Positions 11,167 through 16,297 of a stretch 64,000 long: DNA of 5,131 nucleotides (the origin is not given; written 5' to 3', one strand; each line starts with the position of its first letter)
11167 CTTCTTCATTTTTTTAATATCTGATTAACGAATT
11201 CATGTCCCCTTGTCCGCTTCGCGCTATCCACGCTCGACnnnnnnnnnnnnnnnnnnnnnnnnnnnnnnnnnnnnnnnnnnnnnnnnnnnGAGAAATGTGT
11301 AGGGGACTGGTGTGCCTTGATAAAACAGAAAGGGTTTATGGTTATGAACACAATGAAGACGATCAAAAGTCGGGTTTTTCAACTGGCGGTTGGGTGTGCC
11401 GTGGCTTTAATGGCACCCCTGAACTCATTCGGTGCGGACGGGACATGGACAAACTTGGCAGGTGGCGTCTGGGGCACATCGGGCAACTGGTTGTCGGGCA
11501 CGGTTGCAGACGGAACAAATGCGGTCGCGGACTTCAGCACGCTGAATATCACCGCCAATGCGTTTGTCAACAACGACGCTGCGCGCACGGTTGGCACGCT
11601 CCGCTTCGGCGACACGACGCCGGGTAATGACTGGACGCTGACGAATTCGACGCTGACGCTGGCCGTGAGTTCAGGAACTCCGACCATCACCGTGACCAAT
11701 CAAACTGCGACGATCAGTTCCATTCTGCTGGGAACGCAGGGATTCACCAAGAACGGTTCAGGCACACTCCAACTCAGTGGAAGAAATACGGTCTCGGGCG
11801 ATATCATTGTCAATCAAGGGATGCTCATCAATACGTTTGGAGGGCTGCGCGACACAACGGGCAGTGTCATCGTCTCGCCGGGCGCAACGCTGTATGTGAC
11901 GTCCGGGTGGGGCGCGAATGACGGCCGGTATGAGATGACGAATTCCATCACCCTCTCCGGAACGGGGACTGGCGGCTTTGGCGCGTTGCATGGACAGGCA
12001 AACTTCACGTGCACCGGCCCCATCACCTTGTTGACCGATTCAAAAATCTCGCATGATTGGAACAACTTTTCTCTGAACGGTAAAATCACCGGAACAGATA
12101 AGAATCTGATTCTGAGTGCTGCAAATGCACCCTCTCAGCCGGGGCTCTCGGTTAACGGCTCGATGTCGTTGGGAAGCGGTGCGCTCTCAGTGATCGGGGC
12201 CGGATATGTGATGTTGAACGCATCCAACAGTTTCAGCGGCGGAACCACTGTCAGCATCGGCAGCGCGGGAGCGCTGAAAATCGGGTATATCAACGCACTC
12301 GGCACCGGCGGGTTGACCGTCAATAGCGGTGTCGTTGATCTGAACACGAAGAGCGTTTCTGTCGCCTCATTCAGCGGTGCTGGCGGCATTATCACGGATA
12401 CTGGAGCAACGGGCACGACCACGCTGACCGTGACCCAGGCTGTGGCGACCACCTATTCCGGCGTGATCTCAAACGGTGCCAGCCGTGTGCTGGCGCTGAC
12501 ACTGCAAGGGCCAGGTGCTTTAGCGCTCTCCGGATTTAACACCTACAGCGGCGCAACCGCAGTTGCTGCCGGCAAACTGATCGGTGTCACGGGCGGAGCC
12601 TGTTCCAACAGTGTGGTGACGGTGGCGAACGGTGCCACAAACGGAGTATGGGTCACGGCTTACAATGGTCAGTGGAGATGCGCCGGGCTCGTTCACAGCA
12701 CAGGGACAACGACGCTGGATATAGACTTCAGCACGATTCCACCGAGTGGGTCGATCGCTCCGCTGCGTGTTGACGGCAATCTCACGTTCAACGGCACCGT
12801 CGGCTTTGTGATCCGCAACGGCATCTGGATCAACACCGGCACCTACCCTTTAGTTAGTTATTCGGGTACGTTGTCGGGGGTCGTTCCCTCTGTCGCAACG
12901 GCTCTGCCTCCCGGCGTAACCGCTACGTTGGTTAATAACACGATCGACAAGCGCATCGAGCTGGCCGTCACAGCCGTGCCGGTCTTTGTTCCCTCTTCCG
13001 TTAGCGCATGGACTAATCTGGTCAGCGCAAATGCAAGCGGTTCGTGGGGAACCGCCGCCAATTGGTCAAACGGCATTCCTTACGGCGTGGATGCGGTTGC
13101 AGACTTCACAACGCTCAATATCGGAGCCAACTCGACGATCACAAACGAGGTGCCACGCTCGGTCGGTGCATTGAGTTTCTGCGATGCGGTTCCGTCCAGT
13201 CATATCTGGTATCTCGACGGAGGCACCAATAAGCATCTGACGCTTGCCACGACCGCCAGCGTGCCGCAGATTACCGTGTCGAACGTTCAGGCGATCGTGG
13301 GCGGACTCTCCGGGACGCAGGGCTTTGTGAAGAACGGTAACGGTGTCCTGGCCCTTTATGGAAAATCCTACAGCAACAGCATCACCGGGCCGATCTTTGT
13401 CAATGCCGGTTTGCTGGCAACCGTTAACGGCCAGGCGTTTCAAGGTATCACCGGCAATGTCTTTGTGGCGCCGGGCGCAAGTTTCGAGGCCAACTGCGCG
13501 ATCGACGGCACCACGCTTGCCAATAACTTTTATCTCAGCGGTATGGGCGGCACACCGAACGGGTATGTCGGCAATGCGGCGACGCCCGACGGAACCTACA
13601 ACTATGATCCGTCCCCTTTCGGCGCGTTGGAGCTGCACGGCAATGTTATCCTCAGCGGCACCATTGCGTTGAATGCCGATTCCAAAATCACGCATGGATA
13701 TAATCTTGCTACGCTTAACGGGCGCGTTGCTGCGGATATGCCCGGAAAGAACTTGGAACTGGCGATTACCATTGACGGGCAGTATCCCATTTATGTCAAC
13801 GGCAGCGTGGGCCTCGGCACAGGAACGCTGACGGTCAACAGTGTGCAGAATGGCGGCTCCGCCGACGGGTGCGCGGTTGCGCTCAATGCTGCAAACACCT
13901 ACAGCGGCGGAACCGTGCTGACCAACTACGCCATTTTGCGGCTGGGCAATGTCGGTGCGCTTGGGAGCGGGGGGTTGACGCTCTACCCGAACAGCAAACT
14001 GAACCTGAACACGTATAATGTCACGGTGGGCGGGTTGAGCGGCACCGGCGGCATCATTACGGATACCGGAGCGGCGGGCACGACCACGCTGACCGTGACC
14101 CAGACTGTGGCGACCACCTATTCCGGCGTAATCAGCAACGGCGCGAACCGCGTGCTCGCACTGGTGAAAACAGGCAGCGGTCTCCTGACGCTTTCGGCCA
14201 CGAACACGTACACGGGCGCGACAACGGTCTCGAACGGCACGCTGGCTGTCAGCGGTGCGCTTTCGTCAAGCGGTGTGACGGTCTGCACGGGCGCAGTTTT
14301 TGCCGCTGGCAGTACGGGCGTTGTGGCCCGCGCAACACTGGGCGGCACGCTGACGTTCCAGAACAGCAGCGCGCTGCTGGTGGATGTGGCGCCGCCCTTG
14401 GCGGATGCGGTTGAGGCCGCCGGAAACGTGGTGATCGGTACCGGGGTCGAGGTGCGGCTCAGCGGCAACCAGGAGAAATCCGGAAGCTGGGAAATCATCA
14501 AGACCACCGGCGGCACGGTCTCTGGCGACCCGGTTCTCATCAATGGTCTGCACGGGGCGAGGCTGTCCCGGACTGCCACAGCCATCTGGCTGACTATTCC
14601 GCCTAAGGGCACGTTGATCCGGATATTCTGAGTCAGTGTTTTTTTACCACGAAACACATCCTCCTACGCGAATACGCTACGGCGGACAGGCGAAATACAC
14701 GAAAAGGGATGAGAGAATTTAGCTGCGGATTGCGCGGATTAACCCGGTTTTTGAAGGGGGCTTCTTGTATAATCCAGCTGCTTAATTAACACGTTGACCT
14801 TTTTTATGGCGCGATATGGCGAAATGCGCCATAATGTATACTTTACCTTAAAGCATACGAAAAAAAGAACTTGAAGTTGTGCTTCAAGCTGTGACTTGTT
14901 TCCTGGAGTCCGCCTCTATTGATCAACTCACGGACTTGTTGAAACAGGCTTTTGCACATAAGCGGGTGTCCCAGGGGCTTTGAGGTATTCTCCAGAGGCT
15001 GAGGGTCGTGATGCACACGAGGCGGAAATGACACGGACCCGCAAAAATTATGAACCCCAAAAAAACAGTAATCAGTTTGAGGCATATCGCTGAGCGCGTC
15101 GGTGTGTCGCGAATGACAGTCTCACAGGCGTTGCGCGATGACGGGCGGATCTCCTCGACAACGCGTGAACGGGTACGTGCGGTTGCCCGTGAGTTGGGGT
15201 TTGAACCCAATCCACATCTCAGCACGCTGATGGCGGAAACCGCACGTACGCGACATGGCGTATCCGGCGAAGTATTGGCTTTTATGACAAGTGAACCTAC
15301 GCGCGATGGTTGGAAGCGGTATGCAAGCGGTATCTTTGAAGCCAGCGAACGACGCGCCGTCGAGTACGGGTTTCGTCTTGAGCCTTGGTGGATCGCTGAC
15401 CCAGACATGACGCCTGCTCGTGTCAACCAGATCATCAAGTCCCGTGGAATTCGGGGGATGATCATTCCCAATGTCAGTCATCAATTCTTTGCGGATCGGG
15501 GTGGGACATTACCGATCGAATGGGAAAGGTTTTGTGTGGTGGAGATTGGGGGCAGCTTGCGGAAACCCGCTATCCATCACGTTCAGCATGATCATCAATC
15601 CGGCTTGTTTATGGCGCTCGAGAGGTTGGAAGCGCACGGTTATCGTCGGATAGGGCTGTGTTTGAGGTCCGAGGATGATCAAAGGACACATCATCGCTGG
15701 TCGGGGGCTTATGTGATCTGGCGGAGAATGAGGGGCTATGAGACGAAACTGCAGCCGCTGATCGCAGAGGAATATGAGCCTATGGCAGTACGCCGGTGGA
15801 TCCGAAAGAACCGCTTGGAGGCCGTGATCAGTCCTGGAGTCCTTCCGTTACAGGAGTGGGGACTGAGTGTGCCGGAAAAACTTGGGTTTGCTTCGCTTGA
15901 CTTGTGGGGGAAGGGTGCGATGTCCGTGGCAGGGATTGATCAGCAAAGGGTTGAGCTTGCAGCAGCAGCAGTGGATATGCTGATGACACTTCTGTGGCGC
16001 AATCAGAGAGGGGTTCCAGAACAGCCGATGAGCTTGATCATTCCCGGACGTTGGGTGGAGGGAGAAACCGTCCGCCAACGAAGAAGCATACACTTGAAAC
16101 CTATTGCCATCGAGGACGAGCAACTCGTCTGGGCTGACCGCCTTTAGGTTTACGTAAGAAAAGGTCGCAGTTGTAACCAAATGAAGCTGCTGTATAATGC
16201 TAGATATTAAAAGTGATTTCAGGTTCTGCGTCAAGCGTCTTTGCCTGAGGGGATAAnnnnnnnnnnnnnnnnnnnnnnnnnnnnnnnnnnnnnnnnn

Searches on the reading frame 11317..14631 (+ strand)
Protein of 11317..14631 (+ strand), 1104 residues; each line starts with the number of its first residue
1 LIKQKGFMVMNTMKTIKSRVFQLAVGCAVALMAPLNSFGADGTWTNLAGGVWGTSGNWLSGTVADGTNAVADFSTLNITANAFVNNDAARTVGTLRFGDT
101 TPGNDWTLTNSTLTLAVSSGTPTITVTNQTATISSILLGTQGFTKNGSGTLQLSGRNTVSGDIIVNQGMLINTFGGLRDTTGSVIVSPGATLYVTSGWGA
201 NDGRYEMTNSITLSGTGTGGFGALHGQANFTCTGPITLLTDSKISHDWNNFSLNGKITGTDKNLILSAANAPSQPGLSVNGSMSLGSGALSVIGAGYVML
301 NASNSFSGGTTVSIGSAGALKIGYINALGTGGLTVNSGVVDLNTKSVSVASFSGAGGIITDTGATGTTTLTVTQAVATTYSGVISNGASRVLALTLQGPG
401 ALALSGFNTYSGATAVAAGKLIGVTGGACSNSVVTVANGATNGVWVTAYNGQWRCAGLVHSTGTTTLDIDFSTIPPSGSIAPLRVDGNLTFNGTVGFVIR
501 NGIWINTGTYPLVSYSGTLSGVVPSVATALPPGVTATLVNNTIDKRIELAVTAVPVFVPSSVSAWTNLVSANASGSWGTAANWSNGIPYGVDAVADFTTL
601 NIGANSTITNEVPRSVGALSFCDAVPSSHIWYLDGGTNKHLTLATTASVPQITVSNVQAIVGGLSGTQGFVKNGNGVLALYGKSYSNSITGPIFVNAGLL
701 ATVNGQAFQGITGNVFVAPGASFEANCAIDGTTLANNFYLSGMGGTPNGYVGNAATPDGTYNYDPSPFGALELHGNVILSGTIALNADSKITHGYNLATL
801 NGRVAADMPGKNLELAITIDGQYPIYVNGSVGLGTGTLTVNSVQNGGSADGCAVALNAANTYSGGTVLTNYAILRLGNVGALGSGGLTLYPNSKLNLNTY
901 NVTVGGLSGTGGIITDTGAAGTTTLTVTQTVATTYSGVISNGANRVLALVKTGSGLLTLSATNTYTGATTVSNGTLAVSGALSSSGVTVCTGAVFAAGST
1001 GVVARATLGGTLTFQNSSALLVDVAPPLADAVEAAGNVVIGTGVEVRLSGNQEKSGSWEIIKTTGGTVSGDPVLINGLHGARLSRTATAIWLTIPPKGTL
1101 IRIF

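Call 5: search_protein_families(library=pfam, proteins=[window:11317-14631:+], max_evalue=0.001)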
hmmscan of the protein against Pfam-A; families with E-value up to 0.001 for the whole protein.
window:11317-14631:+ (1104 aa): 1 family
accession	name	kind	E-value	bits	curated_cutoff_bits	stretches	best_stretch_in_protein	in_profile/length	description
PF12951.13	PATR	-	7.1e-21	74.4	27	3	949-978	1-30/30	Passenger-associated-transport-repeat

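Call 12: search_protein_families(library=ncbifam, proteins=[window:11317-14631:+], max_evalue=0.01)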
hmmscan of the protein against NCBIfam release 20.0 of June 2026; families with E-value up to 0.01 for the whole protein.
window:11317-14631:+ (1104 aa): 2 families
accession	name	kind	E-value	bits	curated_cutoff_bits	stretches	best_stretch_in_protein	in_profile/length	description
TIGR02601.1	autotrns_rpt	repeat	1.3e-19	69.6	19.85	4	948-979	1-32/32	beta strand repeat protein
NF051851.1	AtpSerPepEprS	equivalog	0.00018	19.7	1700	1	948-1048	451-564/988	autotransporter serine peptidase EprS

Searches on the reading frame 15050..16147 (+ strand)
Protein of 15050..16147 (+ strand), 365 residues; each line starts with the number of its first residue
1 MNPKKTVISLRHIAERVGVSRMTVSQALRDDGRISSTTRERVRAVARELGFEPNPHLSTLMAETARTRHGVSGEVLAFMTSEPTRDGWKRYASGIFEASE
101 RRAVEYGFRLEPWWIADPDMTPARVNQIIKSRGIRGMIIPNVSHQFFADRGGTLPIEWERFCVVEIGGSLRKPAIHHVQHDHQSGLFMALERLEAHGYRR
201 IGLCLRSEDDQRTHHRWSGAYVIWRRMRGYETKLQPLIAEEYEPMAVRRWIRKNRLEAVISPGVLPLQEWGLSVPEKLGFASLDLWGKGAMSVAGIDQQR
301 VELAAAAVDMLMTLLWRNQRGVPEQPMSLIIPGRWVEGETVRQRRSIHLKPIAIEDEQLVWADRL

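Call 5: search_protein_families(library=pfam, proteins=[window:15050-16147:+], max_evalue=0.001)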
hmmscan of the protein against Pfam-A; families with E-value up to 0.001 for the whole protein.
window:15050-16147:+ (365 aa): 2 families
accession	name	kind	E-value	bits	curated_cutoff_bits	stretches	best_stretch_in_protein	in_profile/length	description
PF00356.27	LacI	-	2.7e-15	56.3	27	1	10-54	2-46/46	Bacterial regulatory proteins, lacI family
PF13377.12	Peripla_BP_3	-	1.7e-09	38.4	26.5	1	191-341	2-167/167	Periplasmic binding protein-like domain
